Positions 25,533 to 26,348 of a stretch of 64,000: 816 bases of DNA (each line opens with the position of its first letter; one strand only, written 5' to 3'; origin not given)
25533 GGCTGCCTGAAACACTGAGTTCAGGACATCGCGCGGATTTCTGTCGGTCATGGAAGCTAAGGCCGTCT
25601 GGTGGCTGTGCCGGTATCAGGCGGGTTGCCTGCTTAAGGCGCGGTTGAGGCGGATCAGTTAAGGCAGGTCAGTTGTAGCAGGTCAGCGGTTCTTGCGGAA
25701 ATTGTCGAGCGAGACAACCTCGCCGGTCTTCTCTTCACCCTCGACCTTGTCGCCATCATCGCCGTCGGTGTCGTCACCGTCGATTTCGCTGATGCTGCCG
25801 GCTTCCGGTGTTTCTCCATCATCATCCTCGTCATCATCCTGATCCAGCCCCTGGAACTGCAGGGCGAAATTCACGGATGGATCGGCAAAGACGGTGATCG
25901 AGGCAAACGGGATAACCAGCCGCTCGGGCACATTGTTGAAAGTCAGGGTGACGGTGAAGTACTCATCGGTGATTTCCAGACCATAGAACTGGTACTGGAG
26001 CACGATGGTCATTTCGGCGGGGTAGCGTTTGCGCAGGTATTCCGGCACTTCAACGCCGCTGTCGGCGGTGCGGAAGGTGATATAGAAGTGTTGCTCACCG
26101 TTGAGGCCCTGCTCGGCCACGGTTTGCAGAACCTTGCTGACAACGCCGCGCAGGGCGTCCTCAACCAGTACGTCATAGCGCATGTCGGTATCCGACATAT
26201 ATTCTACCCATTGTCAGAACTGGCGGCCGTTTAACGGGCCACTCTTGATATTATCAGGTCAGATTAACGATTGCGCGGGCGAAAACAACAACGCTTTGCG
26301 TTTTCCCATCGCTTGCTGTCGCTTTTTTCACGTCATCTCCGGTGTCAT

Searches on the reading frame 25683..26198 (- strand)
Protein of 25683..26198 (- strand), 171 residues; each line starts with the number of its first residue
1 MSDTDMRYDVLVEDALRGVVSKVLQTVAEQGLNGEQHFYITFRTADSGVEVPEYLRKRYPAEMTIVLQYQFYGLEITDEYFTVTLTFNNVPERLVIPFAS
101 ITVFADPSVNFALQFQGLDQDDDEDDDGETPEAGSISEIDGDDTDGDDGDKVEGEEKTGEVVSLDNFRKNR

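Call 11: search_protein_families(library=ncbifam, proteins=[window:25683-26198:-])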
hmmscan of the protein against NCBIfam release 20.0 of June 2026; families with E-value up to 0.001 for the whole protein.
window:25683-26198:- (171 aa): 0 families

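Call 12: search_protein_families(library=pfam, proteins=[window:25683-26198:-])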
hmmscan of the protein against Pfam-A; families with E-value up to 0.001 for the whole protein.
window:25683-26198:- (171 aa): 1 family
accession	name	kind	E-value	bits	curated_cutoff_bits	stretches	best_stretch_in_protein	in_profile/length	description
PF04386.18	SspB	-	4.1e-44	150.8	27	1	11-163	2-156/156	Stringent starvation protein B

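Call 13: find_encoding_contigs(protein=window:25683-26198:-, flank=3000, max_places=6)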
Protein window:25683-26198:- (171 aa): 11 contigs read that carry it; 6 places shown.
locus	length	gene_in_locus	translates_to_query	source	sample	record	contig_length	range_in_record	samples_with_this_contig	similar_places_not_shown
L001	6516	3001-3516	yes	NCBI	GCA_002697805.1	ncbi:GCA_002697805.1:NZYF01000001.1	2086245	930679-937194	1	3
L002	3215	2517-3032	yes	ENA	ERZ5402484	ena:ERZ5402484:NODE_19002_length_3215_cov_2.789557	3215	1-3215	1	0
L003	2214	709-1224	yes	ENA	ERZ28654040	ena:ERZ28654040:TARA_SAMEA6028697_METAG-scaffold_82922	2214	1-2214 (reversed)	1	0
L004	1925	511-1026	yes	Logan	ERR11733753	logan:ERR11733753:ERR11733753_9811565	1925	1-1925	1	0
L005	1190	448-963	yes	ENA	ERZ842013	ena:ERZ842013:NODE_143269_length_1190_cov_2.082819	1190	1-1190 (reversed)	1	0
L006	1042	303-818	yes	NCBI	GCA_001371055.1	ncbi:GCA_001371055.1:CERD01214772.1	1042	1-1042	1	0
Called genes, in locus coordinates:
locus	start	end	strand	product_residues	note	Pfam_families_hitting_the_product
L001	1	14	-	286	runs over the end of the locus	-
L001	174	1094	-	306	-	PF11185:DUF2971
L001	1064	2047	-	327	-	PF02511:Thy1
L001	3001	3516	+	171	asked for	PF04386:SspB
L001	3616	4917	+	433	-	PF13660:DUF4147, PF05161:MOFRL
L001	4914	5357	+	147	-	PF13302:Acetyltransf_3 (weak), PF13673:Acetyltransf_10, PF00583:Acetyltransf_1, PF08445:FR47 (faint), PF13508:Acetyltransf_7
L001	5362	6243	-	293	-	PF01464:SLT (faint)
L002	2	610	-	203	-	?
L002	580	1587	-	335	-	PF02511:Thy1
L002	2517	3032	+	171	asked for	PF04386:SspB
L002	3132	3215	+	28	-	?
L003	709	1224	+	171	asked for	PF04386:SspB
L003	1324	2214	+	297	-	?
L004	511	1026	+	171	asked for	PF04386:SspB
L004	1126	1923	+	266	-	?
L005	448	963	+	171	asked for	PF04386:SspB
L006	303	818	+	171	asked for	PF04386:SspB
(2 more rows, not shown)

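Call 14: find_homologous_proteins(query=window:25683-26198:-)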
Query window:25683-26198:- (171 aa): 4898 proteins with E <= 0.001 among 5099 candidates; the best 120 are listed.
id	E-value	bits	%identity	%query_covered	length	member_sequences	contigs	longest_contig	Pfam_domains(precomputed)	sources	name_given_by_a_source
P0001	1.1e-105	369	99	100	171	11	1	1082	PF04386.19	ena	-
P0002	6.7e-77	275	74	100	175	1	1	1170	PF04386.19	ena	-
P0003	4.3e-75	269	73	100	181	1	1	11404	PF04386.19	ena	-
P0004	1.9e-74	267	73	100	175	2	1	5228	PF04386.19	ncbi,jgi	-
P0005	6.1e-70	252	69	100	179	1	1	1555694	PF04386.19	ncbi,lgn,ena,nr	ncbi:MAG: hypothetical protein KI792_03365 [Alphaproteobacteria bacterium]|nr:hypothetical protein [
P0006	4.6e-69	249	71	100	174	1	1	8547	PF04386.19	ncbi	ncbi:MAG: ClpXP protease specificity-enhancing factor SspB [Pseudomonadota bacterium]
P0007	2.4e-68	247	66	100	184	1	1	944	PF04386.19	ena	-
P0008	5.7e-65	236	74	96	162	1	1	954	PF04386.19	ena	-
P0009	4.6e-58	214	68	87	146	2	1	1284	PF04386.19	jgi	jgi:uncharacterized protein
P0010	5.8e-57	210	64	98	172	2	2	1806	PF04386.19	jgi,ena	-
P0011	6.5e-57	210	63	98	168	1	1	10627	PF04386.19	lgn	-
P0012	9.6e-57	209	65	98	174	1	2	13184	PF04386.19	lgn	-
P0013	2.0e-56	208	63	98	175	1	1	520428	PF04386.19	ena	-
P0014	1.2e-55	206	61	98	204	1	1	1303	PF04386.19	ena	-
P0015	3.0e-55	204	57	96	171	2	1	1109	PF04386.19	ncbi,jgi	jgi:hypothetical protein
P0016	4.3e-54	201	59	98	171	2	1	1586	PF04386.19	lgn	-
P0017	8.9e-54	200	58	99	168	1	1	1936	PF04386.19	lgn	-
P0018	1.6e-53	199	60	98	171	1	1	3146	PF04386.19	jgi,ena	jgi:hypothetical protein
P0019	3.8e-53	198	62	66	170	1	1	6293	PF04386.19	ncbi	-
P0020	5.0e-53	197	59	98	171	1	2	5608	PF04386.19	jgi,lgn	jgi:hypothetical protein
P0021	7.4e-53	197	53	99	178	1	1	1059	PF04386.19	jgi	jgi:hypothetical protein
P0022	9.9e-53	196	61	96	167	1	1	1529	PF04386.19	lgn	-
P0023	1.0e-52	196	59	96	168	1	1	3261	PF04386.19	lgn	-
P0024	1.0e-52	196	58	99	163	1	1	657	PF04386.19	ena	-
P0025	1.2e-52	196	57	96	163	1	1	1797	PF04386.19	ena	-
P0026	1.3e-52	196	59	99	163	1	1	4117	PF04386.19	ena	-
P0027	1.4e-52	196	57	99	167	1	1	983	PF04386.19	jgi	jgi:hypothetical protein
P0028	1.6e-52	196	67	70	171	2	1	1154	PF04386.19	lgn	-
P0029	1.6e-52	196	58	96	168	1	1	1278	PF04386.19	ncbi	-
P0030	1.9e-52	195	57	98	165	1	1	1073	PF04386.19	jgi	-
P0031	2.0e-52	195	58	99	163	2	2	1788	PF04386.19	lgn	-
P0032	2.2e-52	195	59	99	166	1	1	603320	PF04386.19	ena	-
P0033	2.4e-52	195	56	99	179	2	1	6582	PF04386.19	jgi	jgi:uncharacterized protein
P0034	3.5e-52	194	55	99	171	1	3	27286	PF04386.19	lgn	-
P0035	3.9e-52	194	57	99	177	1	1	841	PF04386.19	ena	-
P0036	4.1e-52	194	65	68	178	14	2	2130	PF04386.19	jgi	jgi:hypothetical protein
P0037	4.1e-52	194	57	99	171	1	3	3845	PF04386.19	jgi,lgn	jgi:hypothetical protein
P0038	5.1e-52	194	58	99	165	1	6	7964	PF04386.19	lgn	-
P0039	5.9e-52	194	53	98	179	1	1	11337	PF04386.19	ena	-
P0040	6.1e-52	194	56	99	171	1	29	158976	PF04386.19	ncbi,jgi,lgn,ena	-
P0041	7.0e-52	193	56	96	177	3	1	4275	PF04386.19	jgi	jgi:hypothetical protein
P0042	7.2e-52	193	57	96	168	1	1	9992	PF04386.19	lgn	-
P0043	1.1e-51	193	63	68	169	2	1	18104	PF04386.19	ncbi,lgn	-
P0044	1.1e-51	193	58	98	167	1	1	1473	PF04386.19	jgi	jgi:uncharacterized protein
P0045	1.1e-51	193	58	98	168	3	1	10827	PF04386.19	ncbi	-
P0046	1.2e-51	193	57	99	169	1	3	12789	PF04386.19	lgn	-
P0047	1.3e-51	193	56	99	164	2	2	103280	PF04386.19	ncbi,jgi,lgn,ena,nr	ncbi:MAG TPA: ClpXP protease specificity-enhancing factor SspB [Azospirillaceae bacterium]|nr:ClpXP 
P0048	1.4e-51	193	58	98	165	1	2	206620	PF04386.19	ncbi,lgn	-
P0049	1.5e-51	192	56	96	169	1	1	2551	PF04386.19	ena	-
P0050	1.5e-51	192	56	99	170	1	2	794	PF04386.19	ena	-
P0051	1.9e-51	192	58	96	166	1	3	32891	PF04386.19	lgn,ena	-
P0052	1.9e-51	192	57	99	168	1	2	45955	PF04386.19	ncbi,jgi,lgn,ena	jgi:hypothetical protein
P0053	1.9e-51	192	56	99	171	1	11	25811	PF04386.19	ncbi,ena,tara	tara:strand:+ start:155 stop:670 length:516 start_codon:yes stop_codon:yes gene_type:complete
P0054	2.1e-51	192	56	96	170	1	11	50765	PF04386.19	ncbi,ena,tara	tara:strand:+ start:62 stop:574 length:513 start_codon:yes stop_codon:yes gene_type:complete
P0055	2.2e-51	192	57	99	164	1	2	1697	PF04386.19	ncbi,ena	-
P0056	2.5e-51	192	65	70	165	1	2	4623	PF04386.19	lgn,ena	-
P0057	2.9e-51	191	58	99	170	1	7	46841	PF04386.19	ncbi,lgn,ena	-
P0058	3.0e-51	191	55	99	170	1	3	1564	PF04386.19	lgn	-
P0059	3.0e-51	191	59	99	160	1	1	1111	PF04386.19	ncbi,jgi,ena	jgi:hypothetical protein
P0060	3.1e-51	191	57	99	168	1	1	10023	PF04386.19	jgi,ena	-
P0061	3.5e-51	191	59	96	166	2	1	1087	PF04386.19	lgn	-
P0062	3.7e-51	191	66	68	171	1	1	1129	PF04386.19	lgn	-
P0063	3.8e-51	191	55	99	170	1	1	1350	PF04386.19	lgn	-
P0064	4.3e-51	191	54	99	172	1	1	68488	PF04386.19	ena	-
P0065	4.5e-51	191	57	98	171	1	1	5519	PF04386.19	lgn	-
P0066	4.8e-51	191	59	99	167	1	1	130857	PF04386.19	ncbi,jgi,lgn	-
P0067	5.4e-51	191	56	99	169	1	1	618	PF04386.19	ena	-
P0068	5.6e-51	191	56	96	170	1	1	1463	PF04386.19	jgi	-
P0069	5.6e-51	191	58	99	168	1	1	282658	PF04386.19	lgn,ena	-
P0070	6.7e-51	190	59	99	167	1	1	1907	PF04386.19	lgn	-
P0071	6.9e-51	190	56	96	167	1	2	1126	PF04386.19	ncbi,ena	-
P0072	6.9e-51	190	58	96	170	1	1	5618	PF04386.19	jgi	-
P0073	6.9e-51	190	54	98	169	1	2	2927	PF04386.19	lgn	-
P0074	7.1e-51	190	55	96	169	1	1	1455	PF04386.19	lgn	-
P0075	7.3e-51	190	56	96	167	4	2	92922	PF04386.19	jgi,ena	-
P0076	7.4e-51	190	66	66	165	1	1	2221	PF04386.19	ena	-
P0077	7.4e-51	190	57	99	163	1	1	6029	PF04386.19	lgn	-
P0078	8.3e-51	190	58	98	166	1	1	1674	PF04386.19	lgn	-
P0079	8.4e-51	190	54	96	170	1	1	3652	PF04386.19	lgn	-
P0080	8.8e-51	190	58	96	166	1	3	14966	PF04386.19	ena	-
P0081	8.9e-51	190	54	96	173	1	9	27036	PF04386.19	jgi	jgi:hypothetical protein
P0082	9.4e-51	190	58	99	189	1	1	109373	PF04386.19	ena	-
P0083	1.0e-50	190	53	99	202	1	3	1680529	PF04386.19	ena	-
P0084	1.0e-50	190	53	96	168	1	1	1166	PF04386.19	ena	-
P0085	1.0e-50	190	56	99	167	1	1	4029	PF04386.19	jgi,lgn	jgi:hypothetical protein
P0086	1.1e-50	190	55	99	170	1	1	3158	PF04386.19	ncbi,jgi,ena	jgi:hypothetical protein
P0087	1.1e-50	190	58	96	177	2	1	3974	PF04386.19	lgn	-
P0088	1.2e-50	189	57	99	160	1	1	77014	PF04386.19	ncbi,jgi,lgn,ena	jgi:hypothetical protein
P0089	1.2e-50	189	56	96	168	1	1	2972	PF04386.19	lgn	-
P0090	1.4e-50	189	52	99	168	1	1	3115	PF04386.19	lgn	-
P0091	1.4e-50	189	56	99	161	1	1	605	PF04386.19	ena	-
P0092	1.4e-50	189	58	96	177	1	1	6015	PF04386.19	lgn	-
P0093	1.5e-50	189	57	98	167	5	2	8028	PF04386.19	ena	-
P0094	1.5e-50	189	58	99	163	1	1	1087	PF04386.19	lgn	-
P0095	1.6e-50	189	57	99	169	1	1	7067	PF04386.19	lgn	-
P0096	1.6e-50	189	54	98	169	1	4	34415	PF04386.19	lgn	-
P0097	1.6e-50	189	55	98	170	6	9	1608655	PF04386.19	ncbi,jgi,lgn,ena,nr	ncbi:MAG: hypothetical protein KDJ26_06775 [Alphaproteobacteria bacterium]|nr:hypothetical protein [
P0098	1.6e-50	189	55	99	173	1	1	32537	PF04386.19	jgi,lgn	-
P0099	1.7e-50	189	58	98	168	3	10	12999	PF04386.19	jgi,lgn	jgi:hypothetical protein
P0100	1.7e-50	189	58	99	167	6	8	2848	PF04386.19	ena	-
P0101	1.7e-50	189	55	99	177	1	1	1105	PF04386.19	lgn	-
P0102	1.8e-50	189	56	96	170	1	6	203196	PF04386.19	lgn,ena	-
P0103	1.8e-50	189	55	96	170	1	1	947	PF04386.19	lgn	-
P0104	1.8e-50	189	66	70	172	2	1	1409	PF04386.19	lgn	-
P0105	2.0e-50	189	54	98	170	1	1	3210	PF04386.19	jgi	jgi:hypothetical protein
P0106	2.0e-50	189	57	98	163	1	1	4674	PF04386.19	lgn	-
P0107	2.0e-50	189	55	99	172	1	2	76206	PF04386.19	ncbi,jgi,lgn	-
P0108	2.0e-50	189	55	96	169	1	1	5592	PF04386.19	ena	-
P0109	2.1e-50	189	55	96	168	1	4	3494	PF04386.19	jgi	jgi:hypothetical protein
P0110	2.2e-50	189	56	99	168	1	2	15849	PF04386.19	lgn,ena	-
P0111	2.2e-50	189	55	99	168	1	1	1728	PF04386.19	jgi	-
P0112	2.3e-50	189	52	99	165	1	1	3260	PF04386.19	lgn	-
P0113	2.3e-50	189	53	98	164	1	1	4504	PF04386.19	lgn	-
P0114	2.4e-50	189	55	96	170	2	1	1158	PF04386.19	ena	-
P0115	2.5e-50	188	56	99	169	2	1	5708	PF04386.19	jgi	-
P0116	2.7e-50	188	66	71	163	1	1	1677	PF04386.19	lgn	-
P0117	2.7e-50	188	58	96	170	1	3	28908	PF04386.19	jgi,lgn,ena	-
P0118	2.8e-50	188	58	96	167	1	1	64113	PF04386.19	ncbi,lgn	-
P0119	2.9e-50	188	55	96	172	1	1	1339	PF04386.19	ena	-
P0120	3.0e-50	188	52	99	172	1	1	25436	PF04386.19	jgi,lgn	-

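Call 15: find_encoding_contigs(protein=P0003, flank=2500, max_places=1)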
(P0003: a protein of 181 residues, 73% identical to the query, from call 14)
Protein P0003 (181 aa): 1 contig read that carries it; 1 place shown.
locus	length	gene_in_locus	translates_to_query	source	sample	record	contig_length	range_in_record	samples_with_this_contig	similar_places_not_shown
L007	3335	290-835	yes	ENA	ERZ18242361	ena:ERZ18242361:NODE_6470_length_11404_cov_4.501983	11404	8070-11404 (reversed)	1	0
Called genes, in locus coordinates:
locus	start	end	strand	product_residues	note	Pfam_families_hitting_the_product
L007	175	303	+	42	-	-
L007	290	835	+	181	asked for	PF04386:SspB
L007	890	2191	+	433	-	PF13660:DUF4147, PF05161:MOFRL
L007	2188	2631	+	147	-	PF13302:Acetyltransf_3 (weak), PF00583:Acetyltransf_1, PF13673:Acetyltransf_10 (weak), PF13508:Acetyltransf_7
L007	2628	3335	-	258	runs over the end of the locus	PF00106:adh_short, PF13561:adh_short_C2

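Call 16: find_encoding_contigs(protein=P0004, flank=2500, max_places=1)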
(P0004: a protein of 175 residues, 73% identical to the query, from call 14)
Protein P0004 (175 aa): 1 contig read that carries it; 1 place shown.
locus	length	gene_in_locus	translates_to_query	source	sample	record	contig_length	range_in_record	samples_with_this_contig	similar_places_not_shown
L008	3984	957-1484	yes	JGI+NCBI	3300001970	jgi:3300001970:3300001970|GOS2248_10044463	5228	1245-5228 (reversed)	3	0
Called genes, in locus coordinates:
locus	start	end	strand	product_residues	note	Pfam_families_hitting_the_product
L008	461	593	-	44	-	-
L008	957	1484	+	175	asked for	PF04386:SspB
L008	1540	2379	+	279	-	PF13660:DUF4147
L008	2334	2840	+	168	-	PF05161:MOFRL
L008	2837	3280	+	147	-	PF13302:Acetyltransf_3 (weak), PF00583:Acetyltransf_1, PF13673:Acetyltransf_10 (weak), PF13508:Acetyltransf_7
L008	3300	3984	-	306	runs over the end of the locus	-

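Call 17: find_encoding_contigs(protein=P0005, flank=2500, max_places=1)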
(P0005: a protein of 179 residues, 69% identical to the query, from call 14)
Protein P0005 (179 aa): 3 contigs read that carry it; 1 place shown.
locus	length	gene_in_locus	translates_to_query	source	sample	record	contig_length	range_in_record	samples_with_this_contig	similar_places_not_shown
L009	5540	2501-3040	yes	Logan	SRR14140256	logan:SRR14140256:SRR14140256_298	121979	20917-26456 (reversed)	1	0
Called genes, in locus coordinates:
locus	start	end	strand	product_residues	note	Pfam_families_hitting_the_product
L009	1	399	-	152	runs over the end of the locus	-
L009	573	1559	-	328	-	PF02511:Thy1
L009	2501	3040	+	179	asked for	PF04386:SspB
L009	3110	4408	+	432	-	PF13660:DUF4147, PF05161:MOFRL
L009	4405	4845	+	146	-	PF13302:Acetyltransf_3 (weak), PF00583:Acetyltransf_1, PF13673:Acetyltransf_10 (weak), PF13508:Acetyltransf_7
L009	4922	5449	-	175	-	-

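Call 18: find_encoding_contigs(protein=P0006, flank=2500, max_places=1)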
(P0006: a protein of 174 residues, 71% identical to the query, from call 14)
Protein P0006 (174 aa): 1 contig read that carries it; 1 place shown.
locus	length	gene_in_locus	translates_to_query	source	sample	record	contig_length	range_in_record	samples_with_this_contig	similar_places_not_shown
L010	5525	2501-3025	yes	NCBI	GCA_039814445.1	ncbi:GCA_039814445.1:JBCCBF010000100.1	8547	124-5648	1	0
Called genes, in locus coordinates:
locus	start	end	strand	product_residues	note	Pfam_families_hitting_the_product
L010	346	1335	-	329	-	PF02511:Thy1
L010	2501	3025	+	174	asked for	PF04386:SspB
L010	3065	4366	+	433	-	PF13660:DUF4147, PF05161:MOFRL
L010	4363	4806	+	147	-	PF13302:Acetyltransf_3 (weak), PF00583:Acetyltransf_1, PF13673:Acetyltransf_10 (weak), PF13508:Acetyltransf_7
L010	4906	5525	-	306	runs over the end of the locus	-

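Call 19: find_encoding_contigs(protein=P0013, flank=2500, max_places=1)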
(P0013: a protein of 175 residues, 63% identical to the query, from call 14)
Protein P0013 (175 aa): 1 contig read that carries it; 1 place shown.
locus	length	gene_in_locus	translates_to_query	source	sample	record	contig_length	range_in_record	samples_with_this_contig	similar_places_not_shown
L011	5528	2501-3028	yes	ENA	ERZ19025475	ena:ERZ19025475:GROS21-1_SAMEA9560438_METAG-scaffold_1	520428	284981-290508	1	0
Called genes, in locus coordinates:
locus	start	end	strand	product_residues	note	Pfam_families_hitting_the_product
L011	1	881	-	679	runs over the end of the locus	PF13606:Ank_3 (faint), PF23745:ANK_LRRK2 (faint), PF12796:Ank_2, PF13637:Ank_4 (weak), PF13857:Ank_5, PF00023:Ank, PF12796:Ank_2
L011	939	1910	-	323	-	PF02511:Thy1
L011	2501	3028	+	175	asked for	PF04386:SspB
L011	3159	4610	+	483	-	PF00224:PK, PF02887:PK_C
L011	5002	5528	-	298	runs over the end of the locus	-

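Call 20: find_encoding_contigs(protein=P0047, flank=2500, max_places=1)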
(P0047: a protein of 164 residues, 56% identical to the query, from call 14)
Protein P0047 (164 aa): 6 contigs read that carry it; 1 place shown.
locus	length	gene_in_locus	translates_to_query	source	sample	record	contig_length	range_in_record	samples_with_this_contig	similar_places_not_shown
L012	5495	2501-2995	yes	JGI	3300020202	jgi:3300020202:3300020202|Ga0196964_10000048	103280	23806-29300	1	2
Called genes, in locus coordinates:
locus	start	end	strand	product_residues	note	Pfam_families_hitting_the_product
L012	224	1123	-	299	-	PF00303:Thymidylat_synt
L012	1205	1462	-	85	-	PF19883:DUF6356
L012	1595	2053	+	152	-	PF13404:HTH_AsnC-type, PF13412:HTH_24, PF22451:NirdL-like_HTH (weak), PF01037:AsnC_trans_reg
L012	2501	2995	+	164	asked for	PF04386:SspB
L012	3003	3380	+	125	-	PF04993:TfoX_N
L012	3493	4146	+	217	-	-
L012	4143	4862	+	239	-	-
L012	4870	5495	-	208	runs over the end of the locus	-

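Call 50: find_encoding_contigs(protein=P0002, flank=1500, max_places=1)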
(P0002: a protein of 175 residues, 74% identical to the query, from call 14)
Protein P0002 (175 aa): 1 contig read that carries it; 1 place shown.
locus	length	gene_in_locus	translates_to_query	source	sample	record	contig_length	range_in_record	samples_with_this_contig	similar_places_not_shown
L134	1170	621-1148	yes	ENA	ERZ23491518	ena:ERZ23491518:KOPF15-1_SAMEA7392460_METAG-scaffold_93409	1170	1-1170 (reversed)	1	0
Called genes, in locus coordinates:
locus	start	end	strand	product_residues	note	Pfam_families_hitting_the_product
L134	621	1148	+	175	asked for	PF04386:SspB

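Call 51: find_encoding_contigs(protein=P0011, flank=1500, max_places=1)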
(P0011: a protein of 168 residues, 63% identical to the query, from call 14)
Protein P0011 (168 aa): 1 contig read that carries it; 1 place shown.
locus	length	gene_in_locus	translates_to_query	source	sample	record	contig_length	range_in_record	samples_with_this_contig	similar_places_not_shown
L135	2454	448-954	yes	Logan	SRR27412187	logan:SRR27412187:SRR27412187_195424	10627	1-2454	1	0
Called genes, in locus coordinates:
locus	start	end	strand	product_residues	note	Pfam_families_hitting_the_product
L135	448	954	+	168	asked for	PF04386:SspB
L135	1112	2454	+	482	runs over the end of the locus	PF00224:PK, PF02887:PK_C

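Call 52: find_encoding_contigs(protein=P0012, flank=1500, max_places=1)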
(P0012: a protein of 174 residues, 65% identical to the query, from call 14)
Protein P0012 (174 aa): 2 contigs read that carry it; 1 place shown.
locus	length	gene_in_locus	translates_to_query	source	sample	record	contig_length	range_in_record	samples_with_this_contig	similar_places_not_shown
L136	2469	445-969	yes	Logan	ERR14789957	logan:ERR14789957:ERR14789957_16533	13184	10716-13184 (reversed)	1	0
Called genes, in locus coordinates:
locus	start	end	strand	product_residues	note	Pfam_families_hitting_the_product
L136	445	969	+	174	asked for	PF04386:SspB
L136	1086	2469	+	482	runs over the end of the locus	PF00224:PK, PF02887:PK_C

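Call 56: list_cluster_members(proteins=[window:25683-26198:-, window:24282-25583:-])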
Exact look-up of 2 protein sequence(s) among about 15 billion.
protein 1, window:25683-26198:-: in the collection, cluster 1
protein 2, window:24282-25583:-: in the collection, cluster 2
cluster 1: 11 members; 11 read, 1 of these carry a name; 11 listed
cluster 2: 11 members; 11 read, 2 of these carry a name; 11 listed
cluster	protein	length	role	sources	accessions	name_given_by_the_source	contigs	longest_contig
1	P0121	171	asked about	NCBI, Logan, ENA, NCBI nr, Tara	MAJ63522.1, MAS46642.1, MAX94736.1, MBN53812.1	MAG: hypothetical protein CL558_09570 [Alphaproteobacteria bacterium] | hypothetical protein [Alphaproteobacteria bacterium] | strand:+ start:6394 stop:6909 length:516 start_codon:yes stop_codon:yes gene_type:complete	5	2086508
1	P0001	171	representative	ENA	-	-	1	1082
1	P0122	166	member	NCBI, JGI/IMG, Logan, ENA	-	-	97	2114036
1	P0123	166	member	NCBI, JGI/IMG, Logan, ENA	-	-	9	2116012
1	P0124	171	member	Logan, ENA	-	-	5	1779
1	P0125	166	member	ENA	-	-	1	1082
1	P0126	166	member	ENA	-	-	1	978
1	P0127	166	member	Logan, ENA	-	-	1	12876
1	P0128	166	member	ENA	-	-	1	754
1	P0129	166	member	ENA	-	-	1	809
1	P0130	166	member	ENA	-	-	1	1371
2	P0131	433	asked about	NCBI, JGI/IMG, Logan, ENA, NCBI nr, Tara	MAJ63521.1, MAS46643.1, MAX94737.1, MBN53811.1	MAG: glycerate kinase [Alphaproteobacteria bacterium] | glycerate kinase [Alphaproteobacteria bacterium] | strand:+ start:7009 stop:8310 length:1302 start_codon:yes stop_codon:yes ...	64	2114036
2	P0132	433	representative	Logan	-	-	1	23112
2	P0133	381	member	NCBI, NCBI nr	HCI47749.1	MAG TPA: glycerate kinase, partial [Rhodospirillaceae bacterium] | glycerate kinase [Rhodospirillaceae bacterium]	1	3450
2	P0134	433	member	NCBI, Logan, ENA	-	-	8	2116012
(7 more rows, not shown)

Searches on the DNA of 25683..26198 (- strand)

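Call 22: search_rna_families(sources=[L001, L002, L007, L008, L009, L010, L011, L012], threshold=gathering)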
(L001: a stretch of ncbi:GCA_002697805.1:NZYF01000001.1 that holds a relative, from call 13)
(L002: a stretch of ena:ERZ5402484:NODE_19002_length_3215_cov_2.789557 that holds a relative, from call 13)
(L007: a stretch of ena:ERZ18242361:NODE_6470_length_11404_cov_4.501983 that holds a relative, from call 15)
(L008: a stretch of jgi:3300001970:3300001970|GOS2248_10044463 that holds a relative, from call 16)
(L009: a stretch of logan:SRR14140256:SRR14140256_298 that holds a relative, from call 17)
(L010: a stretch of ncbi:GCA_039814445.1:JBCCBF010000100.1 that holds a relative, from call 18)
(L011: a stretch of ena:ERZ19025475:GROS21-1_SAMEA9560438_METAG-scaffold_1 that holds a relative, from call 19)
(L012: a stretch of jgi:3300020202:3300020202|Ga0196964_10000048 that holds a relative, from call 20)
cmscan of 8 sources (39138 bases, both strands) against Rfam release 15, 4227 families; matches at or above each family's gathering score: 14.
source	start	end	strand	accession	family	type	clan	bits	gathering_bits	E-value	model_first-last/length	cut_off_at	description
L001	2296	2734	+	RF01849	alpha_tmRNA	Gene;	CL00001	279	50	2.1e-80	1-355/355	no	Alphaproteobacteria transfer-messenger RNA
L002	1812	2250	+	RF01849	alpha_tmRNA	Gene;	CL00001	279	50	2.1e-80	1-355/355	no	Alphaproteobacteria transfer-messenger RNA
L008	322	753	+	RF01849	alpha_tmRNA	Gene;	CL00001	276.6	50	1.1e-79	1-355/355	no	Alphaproteobacteria transfer-messenger RNA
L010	1668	2097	+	RF01849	alpha_tmRNA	Gene;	CL00001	269.4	50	1.6e-77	1-355/355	no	Alphaproteobacteria transfer-messenger RNA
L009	1829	2267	+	RF01849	alpha_tmRNA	Gene;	CL00001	263.7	50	8.8e-76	1-355/355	no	Alphaproteobacteria transfer-messenger RNA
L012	2078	2446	+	RF01849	alpha_tmRNA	Gene;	CL00001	255.6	50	2.4e-73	1-355/355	no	Alphaproteobacteria transfer-messenger RNA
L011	1994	2331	+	RF01849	alpha_tmRNA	Gene;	CL00001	252.2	50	2.7e-72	1-355/355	no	Alphaproteobacteria transfer-messenger RNA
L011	2053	2254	+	RF04321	tmRNA_permuted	Gene;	-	150.1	47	5.8e-30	1-213/213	no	permuted transfer-messenger RNA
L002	1869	2162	+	RF04321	tmRNA_permuted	Gene;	-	144.6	47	1e-28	1-213/213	no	permuted transfer-messenger RNA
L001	2353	2646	+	RF04321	tmRNA_permuted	Gene;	-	143.5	47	1.9e-28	1-213/213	no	permuted transfer-messenger RNA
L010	1726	2009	+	RF04321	tmRNA_permuted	Gene;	-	142.5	47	3.2e-28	1-213/213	no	permuted transfer-messenger RNA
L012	2136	2371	+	RF04321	tmRNA_permuted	Gene;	-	142.3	47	3.6e-28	1-213/213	no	permuted transfer-messenger RNA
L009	1887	2179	+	RF04321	tmRNA_permuted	Gene;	-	139.6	47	1.4e-27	1-213/213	no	permuted transfer-messenger RNA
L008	380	666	+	RF04321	tmRNA_permuted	Gene;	-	137.2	47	5.2e-27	1-213/213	no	permuted transfer-messenger RNA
